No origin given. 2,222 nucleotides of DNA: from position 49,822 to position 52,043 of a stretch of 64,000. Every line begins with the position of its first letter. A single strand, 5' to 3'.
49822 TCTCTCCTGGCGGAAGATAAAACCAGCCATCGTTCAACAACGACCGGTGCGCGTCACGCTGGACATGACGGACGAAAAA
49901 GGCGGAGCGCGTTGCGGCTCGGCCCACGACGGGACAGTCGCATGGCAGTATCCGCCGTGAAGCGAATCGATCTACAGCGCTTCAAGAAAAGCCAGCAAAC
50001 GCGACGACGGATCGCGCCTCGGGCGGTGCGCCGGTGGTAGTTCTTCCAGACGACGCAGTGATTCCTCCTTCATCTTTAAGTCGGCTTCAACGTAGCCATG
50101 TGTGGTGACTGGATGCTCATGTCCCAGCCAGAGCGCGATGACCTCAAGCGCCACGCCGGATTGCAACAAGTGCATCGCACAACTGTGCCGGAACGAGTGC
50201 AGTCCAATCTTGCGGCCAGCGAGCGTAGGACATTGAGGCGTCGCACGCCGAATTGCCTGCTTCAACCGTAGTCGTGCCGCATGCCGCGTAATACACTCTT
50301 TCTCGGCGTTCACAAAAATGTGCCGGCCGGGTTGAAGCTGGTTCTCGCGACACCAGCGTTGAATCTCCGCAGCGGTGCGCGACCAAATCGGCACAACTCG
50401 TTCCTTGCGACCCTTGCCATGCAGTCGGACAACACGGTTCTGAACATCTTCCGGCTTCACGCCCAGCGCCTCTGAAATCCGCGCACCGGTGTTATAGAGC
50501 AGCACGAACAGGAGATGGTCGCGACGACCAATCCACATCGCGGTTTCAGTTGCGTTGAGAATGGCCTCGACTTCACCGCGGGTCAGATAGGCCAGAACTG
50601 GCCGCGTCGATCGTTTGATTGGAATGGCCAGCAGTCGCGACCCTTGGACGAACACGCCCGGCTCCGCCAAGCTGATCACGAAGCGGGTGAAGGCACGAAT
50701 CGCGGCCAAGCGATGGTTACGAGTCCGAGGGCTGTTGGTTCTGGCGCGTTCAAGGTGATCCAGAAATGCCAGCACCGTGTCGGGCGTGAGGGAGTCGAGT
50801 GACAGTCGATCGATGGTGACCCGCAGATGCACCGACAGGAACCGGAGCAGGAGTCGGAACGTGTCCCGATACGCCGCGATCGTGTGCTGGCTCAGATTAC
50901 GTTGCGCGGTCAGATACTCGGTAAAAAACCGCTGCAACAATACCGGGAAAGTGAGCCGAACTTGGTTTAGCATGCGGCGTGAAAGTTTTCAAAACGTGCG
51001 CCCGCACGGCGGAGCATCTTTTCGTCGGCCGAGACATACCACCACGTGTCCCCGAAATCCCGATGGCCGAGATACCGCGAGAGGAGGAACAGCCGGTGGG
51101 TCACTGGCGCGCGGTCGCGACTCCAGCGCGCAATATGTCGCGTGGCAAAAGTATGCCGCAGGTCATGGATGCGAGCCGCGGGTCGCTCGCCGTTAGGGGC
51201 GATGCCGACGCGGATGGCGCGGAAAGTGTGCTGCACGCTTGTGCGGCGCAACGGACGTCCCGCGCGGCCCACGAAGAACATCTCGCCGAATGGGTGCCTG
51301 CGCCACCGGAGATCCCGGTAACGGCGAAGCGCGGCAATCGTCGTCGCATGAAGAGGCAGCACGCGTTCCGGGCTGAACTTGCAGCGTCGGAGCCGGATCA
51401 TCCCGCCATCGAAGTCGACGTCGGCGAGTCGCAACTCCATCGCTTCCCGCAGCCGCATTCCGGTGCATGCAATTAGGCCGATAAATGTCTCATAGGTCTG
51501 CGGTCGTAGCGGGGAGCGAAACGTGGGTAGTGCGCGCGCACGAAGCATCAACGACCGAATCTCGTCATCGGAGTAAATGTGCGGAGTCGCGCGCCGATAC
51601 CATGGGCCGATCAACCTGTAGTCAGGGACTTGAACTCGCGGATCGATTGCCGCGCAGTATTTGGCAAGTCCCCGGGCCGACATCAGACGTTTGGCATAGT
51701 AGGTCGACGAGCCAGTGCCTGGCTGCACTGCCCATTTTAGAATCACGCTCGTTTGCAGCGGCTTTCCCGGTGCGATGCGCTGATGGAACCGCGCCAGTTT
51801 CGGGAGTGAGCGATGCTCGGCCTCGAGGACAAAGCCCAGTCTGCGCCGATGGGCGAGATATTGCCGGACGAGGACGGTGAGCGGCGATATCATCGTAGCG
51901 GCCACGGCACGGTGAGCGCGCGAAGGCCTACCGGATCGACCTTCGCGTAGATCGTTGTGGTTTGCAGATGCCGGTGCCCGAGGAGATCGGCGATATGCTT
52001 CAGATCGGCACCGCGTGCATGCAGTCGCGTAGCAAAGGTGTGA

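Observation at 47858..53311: Recombinase-in-trio (RIT) element with symmetric ~100-nt ends and a merA-less mercury-type cargo, nested in the ICE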

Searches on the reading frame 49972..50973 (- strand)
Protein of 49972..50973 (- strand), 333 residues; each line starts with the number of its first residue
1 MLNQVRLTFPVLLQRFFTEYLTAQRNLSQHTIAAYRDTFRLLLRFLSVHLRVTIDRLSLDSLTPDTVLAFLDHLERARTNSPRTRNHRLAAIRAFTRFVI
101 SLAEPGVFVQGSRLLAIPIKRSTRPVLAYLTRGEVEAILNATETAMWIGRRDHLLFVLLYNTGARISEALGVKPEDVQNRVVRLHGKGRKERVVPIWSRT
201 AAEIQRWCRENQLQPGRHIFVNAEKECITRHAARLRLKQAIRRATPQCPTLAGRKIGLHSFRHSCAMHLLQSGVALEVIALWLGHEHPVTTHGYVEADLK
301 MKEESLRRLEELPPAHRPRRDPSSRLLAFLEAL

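Call 5: search_protein_families(library=pfam, proteins=[window:49972-50973:-], max_evalue=0.01)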
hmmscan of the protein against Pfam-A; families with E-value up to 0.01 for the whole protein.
window:49972-50973:- (333 aa): 4 families
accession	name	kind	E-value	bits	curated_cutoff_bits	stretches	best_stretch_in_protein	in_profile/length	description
PF00589.27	Phage_integrase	-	6.8e-28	98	27.1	1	129-298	2-169/172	Phage integrase family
PF02899.23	Phage_int_SAM_1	-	1.4e-13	51.3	22.3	1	17-100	4-80/83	Phage integrase, N-terminal SAM-like domain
PF13495.12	Phage_int_SAM_4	-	3.3e-06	27.8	27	1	17-99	5-78/85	Phage integrase, N-terminal SAM-like domain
PF13102.12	Phage_int_SAM_5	-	2.1e-05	25.2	22.3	1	15-97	4-80/98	Phage integrase SAM-like domain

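Call 17: find_encoding_contigs(protein=window:49972-50973:-, flank=10000, max_places=10)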
Protein window:49972-50973:- (333 aa): 5 contigs read that carry it; 5 places shown.
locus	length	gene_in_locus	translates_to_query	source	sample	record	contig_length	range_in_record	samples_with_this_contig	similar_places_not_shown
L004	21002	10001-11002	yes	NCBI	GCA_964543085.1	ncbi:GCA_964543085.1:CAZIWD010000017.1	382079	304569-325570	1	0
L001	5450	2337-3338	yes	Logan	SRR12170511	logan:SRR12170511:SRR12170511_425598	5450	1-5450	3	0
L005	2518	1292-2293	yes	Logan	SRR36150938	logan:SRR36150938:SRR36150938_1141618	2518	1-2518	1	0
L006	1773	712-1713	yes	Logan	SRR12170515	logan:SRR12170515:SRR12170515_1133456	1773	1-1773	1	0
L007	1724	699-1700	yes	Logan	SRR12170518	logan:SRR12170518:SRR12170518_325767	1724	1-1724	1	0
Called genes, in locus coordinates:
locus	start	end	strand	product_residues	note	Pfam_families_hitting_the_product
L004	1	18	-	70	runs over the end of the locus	-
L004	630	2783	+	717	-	PF19335:HMBD, PF00122:E1-E2_ATPase, PF00702:Hydrolase, PF08282:Hydrolase_3 (weak)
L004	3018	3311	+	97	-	PF03625:DUF302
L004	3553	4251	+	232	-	PF14342:DUF4396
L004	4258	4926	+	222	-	-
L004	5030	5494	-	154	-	PF04002:RadC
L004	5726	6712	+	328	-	PF04471:Mrr_cat (weak)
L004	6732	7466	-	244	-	PF20582:UPF0758_N, PF04002:RadC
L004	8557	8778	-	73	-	-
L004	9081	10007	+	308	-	PF00589:Phage_integrase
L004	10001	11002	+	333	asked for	PF02899:Phage_int_SAM_1, PF13495:Phage_int_SAM_4 (weak), PF00589:Phage_integrase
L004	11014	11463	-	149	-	PF19452:DUF5990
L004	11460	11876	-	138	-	PF00376:MerR, PF13411:MerR_1, PF09278:MerR-DNA-bind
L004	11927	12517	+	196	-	PF02411:MerT, PF00403:HMA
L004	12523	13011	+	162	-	PF18423:zf_CopZ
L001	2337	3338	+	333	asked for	PF02899:Phage_int_SAM_1, PF13495:Phage_int_SAM_4 (weak), PF00589:Phage_integrase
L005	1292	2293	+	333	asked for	PF02899:Phage_int_SAM_1, PF13495:Phage_int_SAM_4 (weak), PF00589:Phage_integrase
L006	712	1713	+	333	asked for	PF02899:Phage_int_SAM_1, PF13495:Phage_int_SAM_4 (weak), PF00589:Phage_integrase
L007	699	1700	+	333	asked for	PF02899:Phage_int_SAM_1, PF13495:Phage_int_SAM_4 (weak), PF00589:Phage_integrase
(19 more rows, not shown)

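Call 56: search_protein_families(library=ncbifam, proteins=[window:49972-50973:-], max_evalue=0.001)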
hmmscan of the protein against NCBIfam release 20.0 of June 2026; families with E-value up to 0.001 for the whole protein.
window:49972-50973:- (333 aa): 10 families
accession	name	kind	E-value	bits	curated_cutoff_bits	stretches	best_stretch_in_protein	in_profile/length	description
TIGR02224.1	recomb_XerC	equivalog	1.4e-46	159.2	335.15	1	17-303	3-283/295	tyrosine recombinase XerC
TIGR02225.1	recomb_XerD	equivalog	2.2e-44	151.9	329.6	1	17-296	3-273/290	site-specific tyrosine recombinase XerD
NF001399.0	PRK00283.1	subfamily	1.4e-41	142.7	279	1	17-296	12-282/300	tyrosine recombinase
NF040815.2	recomb_XerA_Arch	equivalog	4e-38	131.5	220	1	17-300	3-257/263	site-specific tyrosine recombinase/integron integrase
TIGR02249.1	integrase_gron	subfamily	2.9e-19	69.6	265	2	24-208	11-177/315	integron integrase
NF002331.0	PRK01287.1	subfamily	6.5e-19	68.1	371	1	79-296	94-311/365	site-specific tyrosine recombinase XerC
NF003462.0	PRK05084.1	equivalog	4.3e-13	48.7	267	1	150-310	195-357/360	tyrosine recombinase XerS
NF007371.0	PRK09871.1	subfamily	1.2e-09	38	222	1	129-291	6-168/198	tyrosine-type DNA invertase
NF011946.0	PRK15417.1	equivalog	3.5e-09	36.3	435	1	28-197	30-181/337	integron integrase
NF007370.0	PRK09870.1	subfamily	2.2e-06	27.4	221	1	128-289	11-171/200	tyrosine-type DNA invertase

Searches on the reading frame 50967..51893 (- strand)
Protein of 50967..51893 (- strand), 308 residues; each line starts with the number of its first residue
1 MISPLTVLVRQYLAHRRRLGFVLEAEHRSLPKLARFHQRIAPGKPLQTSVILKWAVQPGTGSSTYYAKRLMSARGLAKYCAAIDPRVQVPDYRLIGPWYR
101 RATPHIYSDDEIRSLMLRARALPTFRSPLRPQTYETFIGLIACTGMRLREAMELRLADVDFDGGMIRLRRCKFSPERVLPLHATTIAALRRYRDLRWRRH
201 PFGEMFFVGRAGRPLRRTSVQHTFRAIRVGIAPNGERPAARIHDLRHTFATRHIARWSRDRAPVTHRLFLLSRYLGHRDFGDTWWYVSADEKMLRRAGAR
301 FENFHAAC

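Call 5: search_protein_families(library=pfam, proteins=[window:50967-51893:-], max_evalue=0.01)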
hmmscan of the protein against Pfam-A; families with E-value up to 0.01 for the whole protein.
window:50967-51893:- (308 aa): 2 families
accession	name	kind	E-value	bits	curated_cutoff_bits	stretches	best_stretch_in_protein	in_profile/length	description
PF00589.27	Phage_integrase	-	9.2e-21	74.8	27.1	1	133-291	23-170/172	Phage integrase family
PF11734.13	TilS_C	-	0.0074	16.1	22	0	243-264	21-42/74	TilS substrate C-terminal domain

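Call 56: search_protein_families(library=ncbifam, proteins=[window:50967-51893:-], max_evalue=0.001)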
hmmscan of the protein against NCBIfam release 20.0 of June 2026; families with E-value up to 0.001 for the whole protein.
window:50967-51893:- (308 aa): 10 families
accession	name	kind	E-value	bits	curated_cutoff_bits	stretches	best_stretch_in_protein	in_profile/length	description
NF040815.2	recomb_XerA_Arch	equivalog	1.9e-18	67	220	1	99-296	89-261/263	site-specific tyrosine recombinase/integron integrase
TIGR02224.1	recomb_XerC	equivalog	3e-17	62.9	335.15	1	62-296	62-284/295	tyrosine recombinase XerC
TIGR02225.1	recomb_XerD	equivalog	3.5e-17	62.7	329.6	1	61-252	58-245/290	site-specific tyrosine recombinase XerD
NF001399.0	PRK00283.1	subfamily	2.9e-15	56.3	279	1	62-295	69-289/300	tyrosine recombinase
TIGR02249.1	integrase_gron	subfamily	2.5e-10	40.2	265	1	132-196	116-180/315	integron integrase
NF003462.0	PRK05084.1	equivalog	1.3e-09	37.2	267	1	137-299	200-354/360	tyrosine recombinase XerS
NF002331.0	PRK01287.1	subfamily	1.4e-09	37.4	371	1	105-253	140-284/365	site-specific tyrosine recombinase XerC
NF007371.0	PRK09871.1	subfamily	1.8e-09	37.4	222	1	138-290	32-175/198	tyrosine-type DNA invertase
NF007370.0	PRK09870.1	subfamily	4.5e-09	36.2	221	1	140-290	40-180/200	tyrosine-type DNA invertase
NF011946.0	PRK15417.1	equivalog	3e-07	30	435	1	136-191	135-190/337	integron integrase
